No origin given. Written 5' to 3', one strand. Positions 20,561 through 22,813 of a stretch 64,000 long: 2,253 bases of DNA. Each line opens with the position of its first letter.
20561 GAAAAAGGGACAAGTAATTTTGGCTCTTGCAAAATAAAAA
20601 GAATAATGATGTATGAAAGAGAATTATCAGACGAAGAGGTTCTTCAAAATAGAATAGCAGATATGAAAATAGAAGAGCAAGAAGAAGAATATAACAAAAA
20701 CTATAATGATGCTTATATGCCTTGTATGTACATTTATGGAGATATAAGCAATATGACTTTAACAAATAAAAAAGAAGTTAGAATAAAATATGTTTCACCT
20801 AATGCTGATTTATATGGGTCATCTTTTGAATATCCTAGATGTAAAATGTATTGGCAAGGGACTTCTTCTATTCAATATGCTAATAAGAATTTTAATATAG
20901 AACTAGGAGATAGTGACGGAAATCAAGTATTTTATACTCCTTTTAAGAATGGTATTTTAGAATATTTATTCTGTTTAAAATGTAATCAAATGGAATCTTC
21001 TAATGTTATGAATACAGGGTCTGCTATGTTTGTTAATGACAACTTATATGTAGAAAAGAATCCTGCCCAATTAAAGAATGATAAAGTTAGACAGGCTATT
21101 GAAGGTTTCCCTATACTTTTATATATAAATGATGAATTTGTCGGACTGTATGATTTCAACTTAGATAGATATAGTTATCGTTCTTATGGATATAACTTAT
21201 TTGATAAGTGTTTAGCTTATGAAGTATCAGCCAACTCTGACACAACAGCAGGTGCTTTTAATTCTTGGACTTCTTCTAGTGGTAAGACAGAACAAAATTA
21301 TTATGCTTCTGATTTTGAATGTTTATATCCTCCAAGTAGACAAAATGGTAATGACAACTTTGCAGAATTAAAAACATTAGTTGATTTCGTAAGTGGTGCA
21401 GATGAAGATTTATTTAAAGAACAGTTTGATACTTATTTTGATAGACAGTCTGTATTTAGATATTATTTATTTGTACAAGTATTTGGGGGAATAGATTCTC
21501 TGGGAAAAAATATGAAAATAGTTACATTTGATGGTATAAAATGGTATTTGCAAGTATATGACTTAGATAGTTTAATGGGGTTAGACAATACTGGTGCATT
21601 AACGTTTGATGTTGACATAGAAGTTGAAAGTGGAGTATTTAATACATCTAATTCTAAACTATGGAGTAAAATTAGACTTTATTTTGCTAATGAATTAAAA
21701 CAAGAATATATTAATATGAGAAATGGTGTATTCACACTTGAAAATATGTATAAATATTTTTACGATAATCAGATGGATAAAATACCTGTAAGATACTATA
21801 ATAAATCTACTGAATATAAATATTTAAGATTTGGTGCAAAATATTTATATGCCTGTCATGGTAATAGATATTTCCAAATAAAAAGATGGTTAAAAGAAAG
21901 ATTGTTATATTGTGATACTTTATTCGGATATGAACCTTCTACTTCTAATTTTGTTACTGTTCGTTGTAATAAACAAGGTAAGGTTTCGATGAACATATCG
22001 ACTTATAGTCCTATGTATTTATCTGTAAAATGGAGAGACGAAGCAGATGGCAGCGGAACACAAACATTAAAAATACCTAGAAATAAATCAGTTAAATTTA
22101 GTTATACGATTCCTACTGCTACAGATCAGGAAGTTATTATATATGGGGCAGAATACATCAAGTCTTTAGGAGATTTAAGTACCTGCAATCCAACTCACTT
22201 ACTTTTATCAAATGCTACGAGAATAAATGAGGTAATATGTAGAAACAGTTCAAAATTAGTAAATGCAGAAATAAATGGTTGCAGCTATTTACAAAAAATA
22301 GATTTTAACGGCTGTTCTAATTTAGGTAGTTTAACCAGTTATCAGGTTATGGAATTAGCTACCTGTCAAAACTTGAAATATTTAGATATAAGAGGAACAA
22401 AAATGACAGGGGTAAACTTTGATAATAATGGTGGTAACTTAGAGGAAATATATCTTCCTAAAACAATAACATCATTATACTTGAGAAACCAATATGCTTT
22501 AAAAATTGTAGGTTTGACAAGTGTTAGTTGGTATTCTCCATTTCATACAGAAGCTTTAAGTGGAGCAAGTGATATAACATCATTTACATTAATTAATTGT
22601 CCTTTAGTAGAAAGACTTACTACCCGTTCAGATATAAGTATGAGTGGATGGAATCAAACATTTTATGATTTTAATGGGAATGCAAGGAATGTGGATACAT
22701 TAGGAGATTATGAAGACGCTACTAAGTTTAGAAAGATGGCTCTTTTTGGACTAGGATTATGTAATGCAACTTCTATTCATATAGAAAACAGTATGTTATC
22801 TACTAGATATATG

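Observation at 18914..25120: A giant 2068-aa tail-module protein combines LamG-like, CotH-kinase-like and extensive leucine-rich-repeat regions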

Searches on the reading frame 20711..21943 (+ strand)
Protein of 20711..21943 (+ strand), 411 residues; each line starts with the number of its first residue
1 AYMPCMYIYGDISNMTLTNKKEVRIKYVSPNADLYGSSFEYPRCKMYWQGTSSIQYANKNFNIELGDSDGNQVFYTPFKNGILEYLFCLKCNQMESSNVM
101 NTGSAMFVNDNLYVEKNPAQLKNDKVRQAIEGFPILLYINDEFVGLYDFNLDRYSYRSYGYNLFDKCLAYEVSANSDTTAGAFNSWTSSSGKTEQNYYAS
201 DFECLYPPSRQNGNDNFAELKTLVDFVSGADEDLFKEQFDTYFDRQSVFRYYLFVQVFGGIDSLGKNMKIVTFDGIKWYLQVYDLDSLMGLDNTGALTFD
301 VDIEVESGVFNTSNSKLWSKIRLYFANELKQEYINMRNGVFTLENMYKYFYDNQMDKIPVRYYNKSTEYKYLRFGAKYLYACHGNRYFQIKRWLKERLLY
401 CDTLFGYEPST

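Call 16: search_protein_families(library=pfam, proteins=[window:20834-21943:+], max_evalue=10)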
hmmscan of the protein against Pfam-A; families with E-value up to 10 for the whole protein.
window:20834-21943:+ (370 aa): 2 families
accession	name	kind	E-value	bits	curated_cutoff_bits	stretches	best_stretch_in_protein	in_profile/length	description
PF08757.17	CotH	-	9.1e-12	45.5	23.8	1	9-318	5-285/322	CotH kinase protein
PF20729.2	PE-PGRS_C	-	0.12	12.1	33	1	11-79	201-261/265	PE-PGRS C-terminal aspartyl peptidase-like domain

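Call 24: search_solved_structures(query=A1, max_evalue=1, show_alignments=3)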
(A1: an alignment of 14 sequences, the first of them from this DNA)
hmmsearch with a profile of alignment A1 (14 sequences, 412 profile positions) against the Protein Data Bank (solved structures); distinct sequences matched with E-value up to 1: 0.

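Call 46: find_related_loci(query=A1, collection=genome_contigs, flank=8000)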
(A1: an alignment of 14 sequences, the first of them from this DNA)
Query A1 (411 aa) in genome_contigs; peptide patterns used: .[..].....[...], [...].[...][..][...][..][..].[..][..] (x = any residue, [..] = any of these).
73 stretches matched a pattern; 15 encode a relative of the query (tblastn E <= 1e-3); 15 distinct loci.
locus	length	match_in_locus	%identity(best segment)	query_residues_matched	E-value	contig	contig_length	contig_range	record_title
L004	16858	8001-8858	94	1-286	0e+0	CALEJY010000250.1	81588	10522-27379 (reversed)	MAG TPA_asm: uncultured Candidatus Melainabacteria bacterium isolate SRR1747039_bin.65_CONCOCT_v1.1_MAG genome assembly,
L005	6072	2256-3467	56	3-407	2e-149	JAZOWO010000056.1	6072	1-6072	MAG: Clostridia bacterium isolate T1900045521_YK20190215.MAGScoT_cleanbin_000011 SGB_7649_k141_1361492, whole genome sho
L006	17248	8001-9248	53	3-411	2e-141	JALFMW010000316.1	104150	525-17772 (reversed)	MAG: Clostridium sp. isolate SUG825 k141_359125, whole genome shotgun sequence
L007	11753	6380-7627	52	3-411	3e-135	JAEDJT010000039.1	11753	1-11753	MAG: Bacilli bacterium isolate MAG195 NODE_6369_length_11753_cov_9.197299, whole genome shotgun sequence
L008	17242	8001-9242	48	3-407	8e-126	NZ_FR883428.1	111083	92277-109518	Clostridium sp. CAG:221, whole genome shotgun sequence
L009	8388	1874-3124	46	3-411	2e-116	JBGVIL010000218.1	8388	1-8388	MAG: Bacilli bacterium isolate fecal_MAG_320 fecal_MAG_320_contig_0219, whole genome shotgun sequence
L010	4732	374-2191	58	3-286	2e-67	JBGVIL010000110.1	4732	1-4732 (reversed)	MAG: Bacilli bacterium isolate fecal_MAG_320 fecal_MAG_320_contig_0111, whole genome shotgun sequence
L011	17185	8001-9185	31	3-403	4e-49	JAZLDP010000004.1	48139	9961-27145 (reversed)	MAG: Clostridia bacterium isolate T1900045029_TC20190022.MAGScoT_cleanbin_000015 SGB_4447_k141_1090042, whole genome sho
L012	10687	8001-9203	33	3-403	2e-48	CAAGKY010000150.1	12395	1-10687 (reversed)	MAG TPA_asm: Bacilli bacterium, isolate HGM10611, WGS project CAAGKY010000000 data, contig: SRS476346_55_k119_285747, wh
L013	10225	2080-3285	29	3-403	1e-45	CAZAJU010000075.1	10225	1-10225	MAG TPA_asm: uncultured Tissierella sp. isolate SRP192927_co5_32 genome assembly, contig: NODE_11195_length_10225_cov_12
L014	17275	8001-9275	31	3-403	2e-47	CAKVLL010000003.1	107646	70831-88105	MAG: uncultured Candidatus Melainabacteria bacterium isolate REFINED_METABAT215_TOP10_CONTIGS_1500_ASSEMBLY_K77_MERGED__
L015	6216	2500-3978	27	50-405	1e-25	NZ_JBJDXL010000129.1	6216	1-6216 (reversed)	MAG: Intestinibacter sp. isolate PUUB17_bin.077 NODE_16513_length_6216_cov_4.503327, whole genome shotgun sequence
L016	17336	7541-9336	44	94-407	2e-24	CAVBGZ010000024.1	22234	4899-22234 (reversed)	Waltera intestinalis isolate H07666-L1_cleanbin_000013 genome assembly, contig: Spades_H07666-L1_contig_1484, whole geno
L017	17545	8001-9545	27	19-273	1e-15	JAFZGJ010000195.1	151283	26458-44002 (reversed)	MAG: Lachnospiraceae bacterium isolate RGIG7742 Water_buffalos_Rectum-4__c308076, whole genome shotgun sequence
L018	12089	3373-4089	26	41-202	6e-13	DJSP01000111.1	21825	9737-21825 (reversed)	MAG TPA_asm: Bacillales bacterium UBA6331 UBA6331_contig_4283, whole genome shotgun sequence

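Call 60: find_homologous_proteins(query=A1, max_evalue=0.001)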
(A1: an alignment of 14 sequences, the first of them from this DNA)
Query A1 (14 sequences) (411 aa, profile of the alignment): 13 proteins with E <= 0.001 among 2817 candidates.
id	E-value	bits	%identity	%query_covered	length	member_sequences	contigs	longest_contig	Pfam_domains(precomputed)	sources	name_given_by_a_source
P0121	1.9e-150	519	56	77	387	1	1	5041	PF08757.18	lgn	-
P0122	2.1e-130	453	55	66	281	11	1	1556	PF08757.18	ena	-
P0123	9.2e-119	415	48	77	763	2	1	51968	PF08757.18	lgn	-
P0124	3.1e-107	377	99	59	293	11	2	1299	-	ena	-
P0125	8.0e-106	372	55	60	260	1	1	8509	PF08757.18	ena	-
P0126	3.4e-98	347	55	54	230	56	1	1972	PF08757.18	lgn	-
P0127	1.9e-82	295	68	44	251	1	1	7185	PF08757.18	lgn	-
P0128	1.0e-65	240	57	36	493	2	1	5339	PF23247.2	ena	-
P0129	1.7e-52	197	58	35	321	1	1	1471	PF27135.1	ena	-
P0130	9.4e-49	185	47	33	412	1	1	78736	-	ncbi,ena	-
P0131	2.2e-13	68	26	38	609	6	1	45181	-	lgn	-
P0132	9.1e-13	66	31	23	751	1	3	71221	-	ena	-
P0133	1.5e-12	65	33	13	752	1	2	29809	-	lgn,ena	-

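Call 65: search_solved_structures(query=A4, max_evalue=10, show_alignments=2)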
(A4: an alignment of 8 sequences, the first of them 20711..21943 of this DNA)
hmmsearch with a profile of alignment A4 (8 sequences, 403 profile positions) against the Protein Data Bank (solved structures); distinct sequences matched with E-value up to 10: 6.
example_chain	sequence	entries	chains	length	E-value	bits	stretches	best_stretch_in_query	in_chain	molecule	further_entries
5jd9_A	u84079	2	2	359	9.8e-05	24.7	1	55-367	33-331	Spore coat protein H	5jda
4tps_B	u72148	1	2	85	0.03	16.6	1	338-400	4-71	Chromosomal replication initiator protein DnaA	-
2cwi_A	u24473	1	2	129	0.42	12.8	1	82-116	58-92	Lysozyme C, milk isozyme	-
1qqy_A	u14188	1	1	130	0.42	12.8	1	82-116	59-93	LYSOZYME C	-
1el1_A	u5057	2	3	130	0.43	12.8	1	82-116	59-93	LYSOZYME C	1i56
5x9k_A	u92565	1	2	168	1.5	10.9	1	195-241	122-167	Austinol synthesis protein H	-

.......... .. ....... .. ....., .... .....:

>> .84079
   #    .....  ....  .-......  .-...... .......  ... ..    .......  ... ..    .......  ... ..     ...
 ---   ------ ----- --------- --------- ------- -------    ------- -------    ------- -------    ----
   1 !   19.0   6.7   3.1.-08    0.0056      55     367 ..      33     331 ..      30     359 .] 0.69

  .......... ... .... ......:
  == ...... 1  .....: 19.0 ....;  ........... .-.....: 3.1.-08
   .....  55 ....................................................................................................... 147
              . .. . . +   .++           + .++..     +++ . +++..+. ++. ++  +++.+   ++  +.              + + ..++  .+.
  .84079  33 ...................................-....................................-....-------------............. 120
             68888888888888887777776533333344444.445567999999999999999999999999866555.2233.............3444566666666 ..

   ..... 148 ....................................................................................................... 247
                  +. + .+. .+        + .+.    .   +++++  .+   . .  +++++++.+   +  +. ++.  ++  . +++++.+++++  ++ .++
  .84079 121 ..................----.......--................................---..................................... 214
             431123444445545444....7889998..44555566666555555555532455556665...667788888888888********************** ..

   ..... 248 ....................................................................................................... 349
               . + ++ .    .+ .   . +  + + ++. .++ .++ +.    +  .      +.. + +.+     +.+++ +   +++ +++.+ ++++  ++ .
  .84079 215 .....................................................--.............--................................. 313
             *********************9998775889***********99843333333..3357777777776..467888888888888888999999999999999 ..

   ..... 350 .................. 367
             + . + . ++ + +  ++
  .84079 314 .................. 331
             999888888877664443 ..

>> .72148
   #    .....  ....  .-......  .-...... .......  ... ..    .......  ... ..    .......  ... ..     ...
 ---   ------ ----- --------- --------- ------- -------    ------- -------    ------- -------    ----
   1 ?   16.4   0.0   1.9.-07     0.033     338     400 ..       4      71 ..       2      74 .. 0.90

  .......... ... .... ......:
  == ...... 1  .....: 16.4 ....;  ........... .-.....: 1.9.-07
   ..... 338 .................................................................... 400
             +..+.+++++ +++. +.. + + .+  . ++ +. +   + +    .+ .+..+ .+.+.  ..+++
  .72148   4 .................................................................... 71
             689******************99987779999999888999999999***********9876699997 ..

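Call 86: search_protein_representatives(protein=window:20711-21943:+)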
Query: 411 residues. Proteins with E-value up to 0.001 (for the whole library): 3068; up to 1e-10: 1916; up to 1e-30: 262. The best 150 are listed.
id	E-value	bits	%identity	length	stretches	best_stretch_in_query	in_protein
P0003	4.2e-190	648.4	68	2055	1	3-409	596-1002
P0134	8.1e-174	594.8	64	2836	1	3-411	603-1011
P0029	3.3e-153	526.9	58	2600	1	4-411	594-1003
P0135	5.4e-152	522.9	58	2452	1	4-411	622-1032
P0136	6.0e-149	512.9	56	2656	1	2-410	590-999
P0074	2.2e-146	504.4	56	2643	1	3-411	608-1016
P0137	1.2e-143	495.5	54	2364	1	3-407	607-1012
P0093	1.1e-139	482.3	55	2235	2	189-409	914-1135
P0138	1.8e-131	455.3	52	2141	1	10-409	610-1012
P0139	6.0e-131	453.6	52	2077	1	10-409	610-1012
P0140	2.1e-128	445.2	51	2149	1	3-411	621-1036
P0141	8.0e-128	443.3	53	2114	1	14-411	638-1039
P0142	3.2e-127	441.3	53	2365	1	4-408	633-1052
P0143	2.2e-126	438.5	50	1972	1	5-411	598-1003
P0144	1.2e-122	426.2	50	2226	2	183-411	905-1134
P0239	4.6e-41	157.5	35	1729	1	3-405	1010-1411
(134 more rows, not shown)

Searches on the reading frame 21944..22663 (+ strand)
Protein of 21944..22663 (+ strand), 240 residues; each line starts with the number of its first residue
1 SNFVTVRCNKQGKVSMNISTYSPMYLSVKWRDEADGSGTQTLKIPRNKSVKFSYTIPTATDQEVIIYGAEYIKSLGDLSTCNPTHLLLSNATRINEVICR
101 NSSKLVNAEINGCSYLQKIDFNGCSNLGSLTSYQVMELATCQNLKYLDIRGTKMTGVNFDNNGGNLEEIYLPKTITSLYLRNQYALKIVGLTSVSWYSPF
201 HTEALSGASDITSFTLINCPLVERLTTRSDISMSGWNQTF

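Call 16: search_protein_families(library=pfam, proteins=[window:21944-22663:+], max_evalue=10)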
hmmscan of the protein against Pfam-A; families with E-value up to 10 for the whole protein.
window:21944-22663:+ (240 aa): 4 families
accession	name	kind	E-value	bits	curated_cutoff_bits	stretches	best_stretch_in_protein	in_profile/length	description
PF12799.13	LRR_4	-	0.023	15.4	27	1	142-171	1-30/44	Leucine Rich repeats (2 copies)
PF23247.1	LRR_RPS2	-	0.025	15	27.9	1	107-181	21-103/160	Plant disease resistance protein RPS2-like, leucine-rich repeats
PF23952.1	LRR_EndoS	-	0.068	13.8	27.9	1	103-155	45-95/116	Endo-beta-N-acetylglucosaminidase EndoS LRR domain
PF00560.39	LRR_1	-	2.7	9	20.6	0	143-159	1-17/23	Leucine Rich Repeat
